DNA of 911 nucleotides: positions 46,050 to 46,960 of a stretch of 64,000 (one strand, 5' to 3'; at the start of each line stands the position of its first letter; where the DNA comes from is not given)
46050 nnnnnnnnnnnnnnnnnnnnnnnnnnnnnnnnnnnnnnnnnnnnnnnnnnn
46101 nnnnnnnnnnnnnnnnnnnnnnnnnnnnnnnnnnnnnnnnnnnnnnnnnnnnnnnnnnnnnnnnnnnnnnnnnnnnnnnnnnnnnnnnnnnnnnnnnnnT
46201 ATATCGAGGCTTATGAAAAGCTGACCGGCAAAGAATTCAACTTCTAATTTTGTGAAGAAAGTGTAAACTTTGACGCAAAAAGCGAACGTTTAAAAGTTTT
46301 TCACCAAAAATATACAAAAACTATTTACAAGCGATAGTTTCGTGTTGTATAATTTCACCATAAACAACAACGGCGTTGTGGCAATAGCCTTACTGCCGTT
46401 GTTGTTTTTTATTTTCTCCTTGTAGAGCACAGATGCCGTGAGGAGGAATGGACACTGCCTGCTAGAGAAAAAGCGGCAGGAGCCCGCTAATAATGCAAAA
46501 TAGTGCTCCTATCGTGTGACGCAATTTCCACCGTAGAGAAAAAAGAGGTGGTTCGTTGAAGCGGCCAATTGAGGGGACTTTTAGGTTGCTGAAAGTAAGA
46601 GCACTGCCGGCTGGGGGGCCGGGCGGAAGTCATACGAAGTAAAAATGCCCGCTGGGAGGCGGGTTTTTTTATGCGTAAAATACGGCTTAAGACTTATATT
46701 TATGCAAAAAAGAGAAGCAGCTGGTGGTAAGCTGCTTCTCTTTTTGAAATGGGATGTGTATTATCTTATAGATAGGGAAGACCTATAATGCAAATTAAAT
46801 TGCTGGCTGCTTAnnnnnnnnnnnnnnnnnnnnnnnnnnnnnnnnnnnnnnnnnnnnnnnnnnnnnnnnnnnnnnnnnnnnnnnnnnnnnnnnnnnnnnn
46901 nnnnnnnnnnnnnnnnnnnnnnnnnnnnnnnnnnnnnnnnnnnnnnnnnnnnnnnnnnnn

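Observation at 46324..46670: Orphan ~250-nt structured RNA with T-box-like antiterminator but non-canonical bulge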

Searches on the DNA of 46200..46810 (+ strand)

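Call 4: search_rna_families(source=window, start=46200, end=46810, threshold=evalue, max_evalue=10, show_alignments=3)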
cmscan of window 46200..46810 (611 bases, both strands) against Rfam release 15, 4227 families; matches with E-value up to 10: 40.
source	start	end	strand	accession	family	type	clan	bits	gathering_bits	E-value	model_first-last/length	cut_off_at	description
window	46645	46746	+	RF02449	ncr1015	Gene; sRNA;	-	29.1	60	0.045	1-121/121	no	Bacillus sRNA ncr1015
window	46634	46703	-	RF02064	STnc370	Gene; sRNA;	-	27.9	54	0.14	1-71/71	no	Enterobacterial sRNA STnc370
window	46640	46748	+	RF02845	Ref1C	Gene; sRNA;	-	25.3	90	0.2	1-131/131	no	Enterococcus sRNA 1C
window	46644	46752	+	RF02426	SpF03_sRNA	Gene; sRNA;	-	23.9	50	0.39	1-106/106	no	Streptococcus sRNA SpF03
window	46239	46407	-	RF01476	rliF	Gene; sRNA;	-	22.3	60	0.19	1-220/220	no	Listeria sRNA rliF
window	46350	46414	+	RF03975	mir-5881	Gene; miRNA;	-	21.7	87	0.02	1-67/67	no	mir-5881 microRNA precursor family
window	46708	46744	+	RF03623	mir-1252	Gene; miRNA;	-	21.5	70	0.53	1-65/65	no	mir-1252 microRNA precursor family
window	46706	46745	+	RF04157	MIR9486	Gene; miRNA;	-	21.4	100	0.092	1-119/119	no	MIR9486 microRNA precursor family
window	46693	46764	+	RF00834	mir-268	Gene; miRNA;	-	21.4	47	0.29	1-89/89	no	mir-268 microRNA precursor family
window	46708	46744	-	RF03623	mir-1252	Gene; miRNA;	-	21.2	70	0.6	1-65/65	no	mir-1252 microRNA precursor family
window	46707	46746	-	RF04157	MIR9486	Gene; miRNA;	-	20.6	100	0.16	1-119/119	no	MIR9486 microRNA precursor family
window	46710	46745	-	RF02083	OrzO-P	Gene; antitoxin;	-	20.3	60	0.99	43-76/76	no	OrzO-P RNA antitoxin family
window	46667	46742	+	RF02083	OrzO-P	Gene; antitoxin;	-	19.8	60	1.3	1-76/76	no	OrzO-P RNA antitoxin family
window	46664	46751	+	RF02059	STnc50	Gene; sRNA;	-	19.7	55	1.2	1-84/84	no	Salmonella enterica sRNA STnc40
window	46707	46745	+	RF04102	MIR6457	Gene; miRNA;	-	19.6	140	0.31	1-177/177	no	MIR6457 microRNA precursor family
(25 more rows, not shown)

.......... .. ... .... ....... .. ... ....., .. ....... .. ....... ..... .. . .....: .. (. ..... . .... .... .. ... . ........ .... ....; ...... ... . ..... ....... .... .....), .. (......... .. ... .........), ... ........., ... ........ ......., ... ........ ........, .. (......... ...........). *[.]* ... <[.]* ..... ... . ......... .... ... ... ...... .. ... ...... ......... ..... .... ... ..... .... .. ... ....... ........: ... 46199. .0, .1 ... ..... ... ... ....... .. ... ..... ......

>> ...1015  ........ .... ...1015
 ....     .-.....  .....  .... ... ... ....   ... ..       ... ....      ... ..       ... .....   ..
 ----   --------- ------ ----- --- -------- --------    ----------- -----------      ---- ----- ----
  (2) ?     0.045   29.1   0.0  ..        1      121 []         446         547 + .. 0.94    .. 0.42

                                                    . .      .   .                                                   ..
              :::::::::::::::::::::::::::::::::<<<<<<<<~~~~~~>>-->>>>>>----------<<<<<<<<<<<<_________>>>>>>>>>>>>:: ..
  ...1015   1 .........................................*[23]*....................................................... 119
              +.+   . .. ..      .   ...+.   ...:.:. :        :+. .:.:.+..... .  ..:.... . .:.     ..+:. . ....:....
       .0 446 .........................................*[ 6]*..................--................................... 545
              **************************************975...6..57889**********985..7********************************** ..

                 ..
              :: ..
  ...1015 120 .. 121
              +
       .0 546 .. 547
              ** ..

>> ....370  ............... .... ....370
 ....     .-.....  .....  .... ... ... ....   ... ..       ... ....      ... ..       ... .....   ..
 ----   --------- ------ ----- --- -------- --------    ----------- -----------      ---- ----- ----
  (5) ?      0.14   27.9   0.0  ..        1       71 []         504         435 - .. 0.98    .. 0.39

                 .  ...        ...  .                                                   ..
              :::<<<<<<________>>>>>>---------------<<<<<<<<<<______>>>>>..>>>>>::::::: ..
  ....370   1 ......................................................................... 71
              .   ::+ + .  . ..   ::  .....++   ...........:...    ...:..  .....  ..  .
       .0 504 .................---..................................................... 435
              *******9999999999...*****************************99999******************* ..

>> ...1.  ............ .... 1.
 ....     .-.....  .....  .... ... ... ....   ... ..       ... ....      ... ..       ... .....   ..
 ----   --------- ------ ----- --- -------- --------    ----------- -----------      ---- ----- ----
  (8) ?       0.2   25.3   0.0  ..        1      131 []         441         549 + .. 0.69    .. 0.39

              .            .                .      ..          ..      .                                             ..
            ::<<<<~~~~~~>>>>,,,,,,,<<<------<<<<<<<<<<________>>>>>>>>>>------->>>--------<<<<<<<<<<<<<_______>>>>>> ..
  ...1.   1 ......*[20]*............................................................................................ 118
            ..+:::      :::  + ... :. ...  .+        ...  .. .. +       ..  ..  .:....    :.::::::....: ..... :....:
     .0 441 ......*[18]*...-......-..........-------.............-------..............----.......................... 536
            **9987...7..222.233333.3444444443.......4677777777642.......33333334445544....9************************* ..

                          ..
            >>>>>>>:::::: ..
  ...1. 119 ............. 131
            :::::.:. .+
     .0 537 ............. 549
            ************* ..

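Call 30: build_rna_model(alignment_id=A5, structure=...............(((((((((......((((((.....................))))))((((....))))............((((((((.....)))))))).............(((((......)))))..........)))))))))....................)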
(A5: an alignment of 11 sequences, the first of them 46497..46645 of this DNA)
Model R1 built from alignment A5 (11 sequences, 176 columns); structure: as given.
model positions 153; base pairs 32; branch points 3; effective number of sequences 1.36; information 0.59 bits per position. Calibrated on 0.2 Mb of random sequence (short: E-values are rough).
structure used (alignment columns):
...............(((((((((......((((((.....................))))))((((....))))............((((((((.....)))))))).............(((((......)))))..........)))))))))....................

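Call 33: search_with_rna_model(model_id=R1, sources=[window, L001, L002, L003, L004, L005, L006, L007, L008, L009, L010, L011, L012, L013, L014, L015, L016, L017, L018, L019, L020, L021, L022, L023, L024, L025, L026, L027, L028, L029, L030, L031, L032, L033, L034, L035, L036, L037, L038, L039, L040, L041, L042, L043, L044, L045, L046, L047, L048, L049, L050, L051, L052, L053, L054, L055, L056, L057, L058, L059, L060, L061, L062, L063, L064, L065, L066, L067, L068, L069, L070, L071, L072, L073, L074, L075, L076, L077, L078, L079, L080], max_evalue=1)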
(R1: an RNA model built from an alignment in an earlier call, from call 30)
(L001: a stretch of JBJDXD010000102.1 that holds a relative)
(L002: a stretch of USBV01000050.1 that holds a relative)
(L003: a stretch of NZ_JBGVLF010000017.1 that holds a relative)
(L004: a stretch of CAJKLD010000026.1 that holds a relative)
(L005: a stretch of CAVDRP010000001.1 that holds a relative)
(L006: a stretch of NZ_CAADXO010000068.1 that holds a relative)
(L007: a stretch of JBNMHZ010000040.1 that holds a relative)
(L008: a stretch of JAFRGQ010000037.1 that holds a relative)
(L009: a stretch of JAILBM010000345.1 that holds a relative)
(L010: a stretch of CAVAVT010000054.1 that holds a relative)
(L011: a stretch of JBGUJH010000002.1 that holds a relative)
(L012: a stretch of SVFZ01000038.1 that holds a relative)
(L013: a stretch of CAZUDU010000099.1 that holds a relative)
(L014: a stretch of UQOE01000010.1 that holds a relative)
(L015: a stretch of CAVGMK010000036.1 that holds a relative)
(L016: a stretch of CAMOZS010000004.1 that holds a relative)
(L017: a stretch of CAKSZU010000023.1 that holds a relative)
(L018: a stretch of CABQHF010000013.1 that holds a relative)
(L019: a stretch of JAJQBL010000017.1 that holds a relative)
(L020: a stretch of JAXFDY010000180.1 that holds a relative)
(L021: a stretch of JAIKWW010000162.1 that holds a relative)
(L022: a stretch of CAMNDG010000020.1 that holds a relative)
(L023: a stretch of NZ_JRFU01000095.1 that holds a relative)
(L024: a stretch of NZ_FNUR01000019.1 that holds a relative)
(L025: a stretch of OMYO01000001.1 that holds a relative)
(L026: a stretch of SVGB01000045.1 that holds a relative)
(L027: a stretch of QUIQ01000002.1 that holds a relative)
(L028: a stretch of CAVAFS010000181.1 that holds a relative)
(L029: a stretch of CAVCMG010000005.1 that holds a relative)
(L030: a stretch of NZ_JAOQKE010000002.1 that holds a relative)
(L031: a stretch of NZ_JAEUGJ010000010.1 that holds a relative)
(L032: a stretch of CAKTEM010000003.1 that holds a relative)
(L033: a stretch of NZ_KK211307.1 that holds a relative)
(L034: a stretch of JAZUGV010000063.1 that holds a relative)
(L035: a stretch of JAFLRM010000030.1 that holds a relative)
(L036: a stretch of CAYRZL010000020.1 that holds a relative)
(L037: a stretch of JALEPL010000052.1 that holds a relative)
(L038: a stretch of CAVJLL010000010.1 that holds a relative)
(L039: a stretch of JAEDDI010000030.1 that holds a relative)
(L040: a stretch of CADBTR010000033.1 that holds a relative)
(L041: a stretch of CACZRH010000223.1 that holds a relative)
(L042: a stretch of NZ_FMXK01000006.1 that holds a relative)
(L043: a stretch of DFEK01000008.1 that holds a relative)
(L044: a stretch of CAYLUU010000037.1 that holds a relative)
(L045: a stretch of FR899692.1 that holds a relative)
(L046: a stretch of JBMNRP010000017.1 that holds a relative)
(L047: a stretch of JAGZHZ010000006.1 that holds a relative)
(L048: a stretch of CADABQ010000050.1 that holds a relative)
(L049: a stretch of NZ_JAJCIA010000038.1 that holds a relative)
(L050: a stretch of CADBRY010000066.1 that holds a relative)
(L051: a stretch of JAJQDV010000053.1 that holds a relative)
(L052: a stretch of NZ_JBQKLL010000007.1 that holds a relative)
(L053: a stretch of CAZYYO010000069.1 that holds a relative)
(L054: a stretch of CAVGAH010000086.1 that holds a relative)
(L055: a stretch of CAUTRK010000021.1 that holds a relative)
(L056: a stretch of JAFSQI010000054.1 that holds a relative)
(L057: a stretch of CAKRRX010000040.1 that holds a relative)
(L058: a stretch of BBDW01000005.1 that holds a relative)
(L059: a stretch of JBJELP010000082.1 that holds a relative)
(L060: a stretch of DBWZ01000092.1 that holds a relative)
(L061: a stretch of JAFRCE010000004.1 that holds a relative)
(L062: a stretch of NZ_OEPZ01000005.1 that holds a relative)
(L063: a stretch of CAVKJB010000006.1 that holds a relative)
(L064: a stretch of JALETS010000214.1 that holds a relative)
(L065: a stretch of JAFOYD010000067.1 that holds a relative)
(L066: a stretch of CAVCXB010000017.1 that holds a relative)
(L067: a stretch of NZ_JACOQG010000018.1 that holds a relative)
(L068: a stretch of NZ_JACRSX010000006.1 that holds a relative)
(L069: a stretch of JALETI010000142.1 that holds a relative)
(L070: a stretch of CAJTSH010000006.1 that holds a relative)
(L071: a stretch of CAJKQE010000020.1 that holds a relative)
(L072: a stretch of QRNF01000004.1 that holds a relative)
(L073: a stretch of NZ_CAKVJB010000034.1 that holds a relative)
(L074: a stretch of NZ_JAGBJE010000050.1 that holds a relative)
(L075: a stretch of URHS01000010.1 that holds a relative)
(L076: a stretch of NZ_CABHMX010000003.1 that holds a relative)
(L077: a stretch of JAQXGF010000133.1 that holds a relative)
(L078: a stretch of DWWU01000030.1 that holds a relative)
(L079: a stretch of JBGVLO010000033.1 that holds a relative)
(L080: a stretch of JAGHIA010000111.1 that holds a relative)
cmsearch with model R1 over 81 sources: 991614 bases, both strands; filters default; matches with E-value up to 1: 11.
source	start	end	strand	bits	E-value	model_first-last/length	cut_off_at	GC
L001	7051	7204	+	166.9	5.8e-44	1-153/153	no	0.55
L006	7104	7256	+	162.8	8.5e-43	1-153/153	no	0.5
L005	7103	7256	+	160.1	4.9e-42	1-153/153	no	0.47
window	46498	46650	+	158.4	1.5e-41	1-153/153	no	0.51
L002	3137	3290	+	158.2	1.6e-41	1-153/153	no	0.54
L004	7053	7205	+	143.5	2.3e-37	1-153/153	no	0.48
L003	6141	6302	+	143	3.1e-37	1-153/153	no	0.47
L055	7507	7705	+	18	0.044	1-153/153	no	0.6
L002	7829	7989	+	16.5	0.12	1-153/153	no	0.42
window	34766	34932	+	15.8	0.18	1-153/153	no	0.38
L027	4005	4106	-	15.3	0.26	1-153/153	no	0.43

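Call 34: search_with_rna_model(model_id=R1, sources=[window, L001, L002, L003, L004, L005, L006, L081, L082, L084, L088, L089, L092, L100, L104, L114, L125, L126, L129, L136, L140, L141, L150, L155, L156, L158, L160, L161, L164, L165, L171, L174, L183, L186, L190, L162, L168, L175, L083, L107, L113, L117, L138, L177, L196, L197], max_evalue=1, make_alignment=true)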
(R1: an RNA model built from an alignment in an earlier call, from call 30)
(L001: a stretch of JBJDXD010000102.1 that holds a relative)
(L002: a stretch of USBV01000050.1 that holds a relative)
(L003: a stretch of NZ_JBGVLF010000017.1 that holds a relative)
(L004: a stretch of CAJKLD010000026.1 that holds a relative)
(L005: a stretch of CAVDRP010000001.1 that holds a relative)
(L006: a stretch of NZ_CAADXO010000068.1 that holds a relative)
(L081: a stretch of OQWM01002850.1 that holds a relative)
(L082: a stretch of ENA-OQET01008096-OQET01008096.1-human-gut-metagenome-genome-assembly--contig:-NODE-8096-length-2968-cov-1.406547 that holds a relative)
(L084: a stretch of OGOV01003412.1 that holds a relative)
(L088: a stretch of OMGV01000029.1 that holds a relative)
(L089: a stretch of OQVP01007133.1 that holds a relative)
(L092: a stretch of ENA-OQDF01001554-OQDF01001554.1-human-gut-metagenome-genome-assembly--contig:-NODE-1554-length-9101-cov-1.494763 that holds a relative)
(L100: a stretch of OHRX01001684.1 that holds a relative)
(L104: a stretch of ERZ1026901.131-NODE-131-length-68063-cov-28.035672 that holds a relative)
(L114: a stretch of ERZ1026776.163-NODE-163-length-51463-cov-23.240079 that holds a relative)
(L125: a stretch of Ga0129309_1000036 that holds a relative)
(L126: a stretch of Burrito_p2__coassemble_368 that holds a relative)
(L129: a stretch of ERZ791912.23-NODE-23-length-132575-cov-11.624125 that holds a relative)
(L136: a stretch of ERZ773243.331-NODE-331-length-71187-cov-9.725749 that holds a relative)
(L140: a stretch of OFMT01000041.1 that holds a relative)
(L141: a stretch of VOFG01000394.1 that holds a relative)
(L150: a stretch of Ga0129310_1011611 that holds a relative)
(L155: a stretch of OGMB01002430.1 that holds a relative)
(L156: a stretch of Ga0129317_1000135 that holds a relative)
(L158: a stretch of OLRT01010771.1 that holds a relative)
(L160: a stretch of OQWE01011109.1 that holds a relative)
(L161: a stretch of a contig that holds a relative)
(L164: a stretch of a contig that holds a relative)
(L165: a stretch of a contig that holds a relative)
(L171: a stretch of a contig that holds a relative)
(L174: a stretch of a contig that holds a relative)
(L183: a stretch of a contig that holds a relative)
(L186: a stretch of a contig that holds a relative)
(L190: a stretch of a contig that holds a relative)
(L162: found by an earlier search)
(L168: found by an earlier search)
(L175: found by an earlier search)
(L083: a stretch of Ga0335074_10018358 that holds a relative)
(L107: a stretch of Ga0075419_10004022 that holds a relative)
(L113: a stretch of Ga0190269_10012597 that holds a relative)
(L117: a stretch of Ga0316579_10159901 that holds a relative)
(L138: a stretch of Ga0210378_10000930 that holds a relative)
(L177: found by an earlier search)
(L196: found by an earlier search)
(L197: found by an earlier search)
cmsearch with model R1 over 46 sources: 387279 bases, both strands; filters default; matches with E-value up to 1: 38.
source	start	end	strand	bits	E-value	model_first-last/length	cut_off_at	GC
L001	7051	7204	+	166.9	2.3e-44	1-153/153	no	0.55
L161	1060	1212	-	164.4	1.2e-43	1-153/153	no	0.49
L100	1181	1333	+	164.1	1.4e-43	1-153/153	no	0.49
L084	1524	1676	+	163.9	1.6e-43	1-153/153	no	0.49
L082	1759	1911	-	163.4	2.2e-43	1-153/153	no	0.5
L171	14165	14317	+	163.3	2.4e-43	1-153/153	no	0.49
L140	8900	9052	+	163.2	2.5e-43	1-153/153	no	0.48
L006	7104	7256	+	162.8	3.3e-43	1-153/153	no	0.5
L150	2046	2198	-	162.3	4.5e-43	1-153/153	no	0.49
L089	1887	2039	+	161.9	5.8e-43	1-153/153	no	0.5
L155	1472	1624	-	161.5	7.8e-43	1-153/153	no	0.5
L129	540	692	-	161.2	9.1e-43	1-153/153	no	0.5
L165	489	641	-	161.2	9.1e-43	1-153/153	no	0.5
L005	7103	7256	+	160.1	1.9e-42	1-153/153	no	0.47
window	46498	46650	+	158.4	5.7e-42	1-153/153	no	0.51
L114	2807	2959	-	158.3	6.1e-42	1-153/153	no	0.5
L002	3137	3290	+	158.2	6.3e-42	1-153/153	no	0.54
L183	2107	2263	-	157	1.4e-41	1-153/153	no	0.5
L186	1300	1452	+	156.6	1.9e-41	1-153/153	no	0.5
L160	677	833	+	155.8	3e-41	1-153/153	no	0.51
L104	7708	7864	+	155.1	4.9e-41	1-153/153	no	0.51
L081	4301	4457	+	155.1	4.9e-41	1-153/153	no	0.52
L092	3449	3598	-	151.4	5.3e-40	1-153/153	no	0.49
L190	929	1078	+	148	4.9e-39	1-153/153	no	0.51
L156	3440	3592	+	147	9.2e-39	1-153/153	no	0.48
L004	7053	7205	+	143.5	8.9e-38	1-153/153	no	0.48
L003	6141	6302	+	143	1.2e-37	1-153/153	no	0.47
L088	1758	1919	+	140.1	7.9e-37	1-153/153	no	0.48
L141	9112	9272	-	136.1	1e-35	1-153/153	no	0.49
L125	486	639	+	134.8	2.4e-35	1-153/153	no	0.51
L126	1754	1907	-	83.5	6.6e-21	1-153/153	no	0.4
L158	456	609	+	83.5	6.6e-21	1-153/153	no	0.4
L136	2856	3011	+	78.9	1.2e-19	1-153/153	no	0.44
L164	215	370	+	78.9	1.2e-19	1-153/153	no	0.44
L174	59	176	-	65.1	9.8e-16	1-153/153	no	0.47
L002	7829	7989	+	16.5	0.045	1-153/153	no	0.42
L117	324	463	-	15.9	0.065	1-153/153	no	0.65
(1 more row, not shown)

Alignment A6: 38 matches aligned to the model, 294 columns, each read 5' to 3' on its own strand. Consensus structure (alignment columns), stored with it:
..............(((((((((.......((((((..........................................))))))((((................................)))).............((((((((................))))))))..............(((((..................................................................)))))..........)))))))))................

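Call 35: search_with_rna_model(model_id=R1, sources=[window, L001, L002, L003, L004, L005, L006, L081, L082, L084, L088, L089, L092, L100, L104, L114, L125, L126, L129, L136, L140, L150, L155, L156, L160, L161, L165, L171, L174, L183, L186, L190], max_evalue=0.000001, make_alignment=true)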
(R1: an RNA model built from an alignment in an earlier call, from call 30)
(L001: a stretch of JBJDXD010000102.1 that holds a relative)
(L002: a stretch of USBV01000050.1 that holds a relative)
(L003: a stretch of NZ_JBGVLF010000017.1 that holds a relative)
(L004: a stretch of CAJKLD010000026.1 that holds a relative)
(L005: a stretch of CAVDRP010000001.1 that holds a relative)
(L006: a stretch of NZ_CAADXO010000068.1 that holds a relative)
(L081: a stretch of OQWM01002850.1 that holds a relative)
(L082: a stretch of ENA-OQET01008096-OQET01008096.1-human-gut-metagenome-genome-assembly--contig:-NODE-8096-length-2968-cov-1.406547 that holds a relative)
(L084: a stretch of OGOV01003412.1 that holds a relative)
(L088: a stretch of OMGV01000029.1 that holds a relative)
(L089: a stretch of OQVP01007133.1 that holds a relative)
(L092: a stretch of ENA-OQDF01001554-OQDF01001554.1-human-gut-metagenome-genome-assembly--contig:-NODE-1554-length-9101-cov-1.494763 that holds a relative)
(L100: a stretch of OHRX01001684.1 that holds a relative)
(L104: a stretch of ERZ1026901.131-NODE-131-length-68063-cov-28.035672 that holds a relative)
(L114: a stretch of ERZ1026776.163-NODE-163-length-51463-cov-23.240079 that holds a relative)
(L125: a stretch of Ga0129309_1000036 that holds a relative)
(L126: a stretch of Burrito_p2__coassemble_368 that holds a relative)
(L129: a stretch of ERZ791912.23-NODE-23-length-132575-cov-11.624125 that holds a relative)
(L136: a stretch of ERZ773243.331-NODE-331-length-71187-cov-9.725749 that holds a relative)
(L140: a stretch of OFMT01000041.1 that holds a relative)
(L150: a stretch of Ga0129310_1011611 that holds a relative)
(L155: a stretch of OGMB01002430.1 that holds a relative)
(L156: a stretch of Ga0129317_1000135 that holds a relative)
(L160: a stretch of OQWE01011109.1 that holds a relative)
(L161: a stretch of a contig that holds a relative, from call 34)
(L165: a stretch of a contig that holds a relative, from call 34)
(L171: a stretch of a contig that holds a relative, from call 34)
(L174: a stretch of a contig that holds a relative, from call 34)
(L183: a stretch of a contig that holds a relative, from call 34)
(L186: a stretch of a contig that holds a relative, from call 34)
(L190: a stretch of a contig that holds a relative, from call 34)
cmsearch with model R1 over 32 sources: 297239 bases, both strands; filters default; matches with E-value up to 0.000001: 32.
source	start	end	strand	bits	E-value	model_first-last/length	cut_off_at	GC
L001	7051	7204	+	166.9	1.7e-44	1-153/153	no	0.55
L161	1060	1212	-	164.4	9.1e-44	1-153/153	no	0.49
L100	1181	1333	+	164.1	1.1e-43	1-153/153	no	0.49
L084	1524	1676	+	163.9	1.2e-43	1-153/153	no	0.49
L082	1759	1911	-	163.4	1.7e-43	1-153/153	no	0.5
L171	14165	14317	+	163.3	1.8e-43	1-153/153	no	0.49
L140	8900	9052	+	163.2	2e-43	1-153/153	no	0.48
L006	7104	7256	+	162.8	2.6e-43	1-153/153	no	0.5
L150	2046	2198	-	162.3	3.4e-43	1-153/153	no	0.49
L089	1887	2039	+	161.9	4.5e-43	1-153/153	no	0.5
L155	1472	1624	-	161.5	6e-43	1-153/153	no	0.5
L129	540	692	-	161.2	6.9e-43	1-153/153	no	0.5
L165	489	641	-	161.2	6.9e-43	1-153/153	no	0.5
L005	7103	7256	+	160.1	1.5e-42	1-153/153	no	0.47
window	46498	46650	+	158.4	4.3e-42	1-153/153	no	0.51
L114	2807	2959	-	158.3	4.7e-42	1-153/153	no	0.5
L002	3137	3290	+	158.2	4.8e-42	1-153/153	no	0.54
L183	2107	2263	-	157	1.1e-41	1-153/153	no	0.5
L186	1300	1452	+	156.6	1.4e-41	1-153/153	no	0.5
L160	677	833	+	155.8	2.3e-41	1-153/153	no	0.51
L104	7708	7864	+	155.1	3.7e-41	1-153/153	no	0.51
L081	4301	4457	+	155.1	3.8e-41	1-153/153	no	0.52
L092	3449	3598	-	151.4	4.1e-40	1-153/153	no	0.49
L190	929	1078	+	148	3.8e-39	1-153/153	no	0.51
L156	3440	3592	+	147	7e-39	1-153/153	no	0.48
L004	7053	7205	+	143.5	6.8e-38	1-153/153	no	0.48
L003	6141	6302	+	143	9.4e-38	1-153/153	no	0.47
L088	1758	1919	+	140.1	6.1e-37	1-153/153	no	0.48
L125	486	639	+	134.8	1.9e-35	1-153/153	no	0.51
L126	1754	1907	-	83.5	5.1e-21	1-153/153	no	0.4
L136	2856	3011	+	78.9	9.6e-20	1-153/153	no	0.44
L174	59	176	-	65.1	7.5e-16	1-153/153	no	0.47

Alignment A7: 32 matches aligned to the model, 184 columns, each read 5' to 3' on its own strand. Consensus structure (alignment columns), stored with it:
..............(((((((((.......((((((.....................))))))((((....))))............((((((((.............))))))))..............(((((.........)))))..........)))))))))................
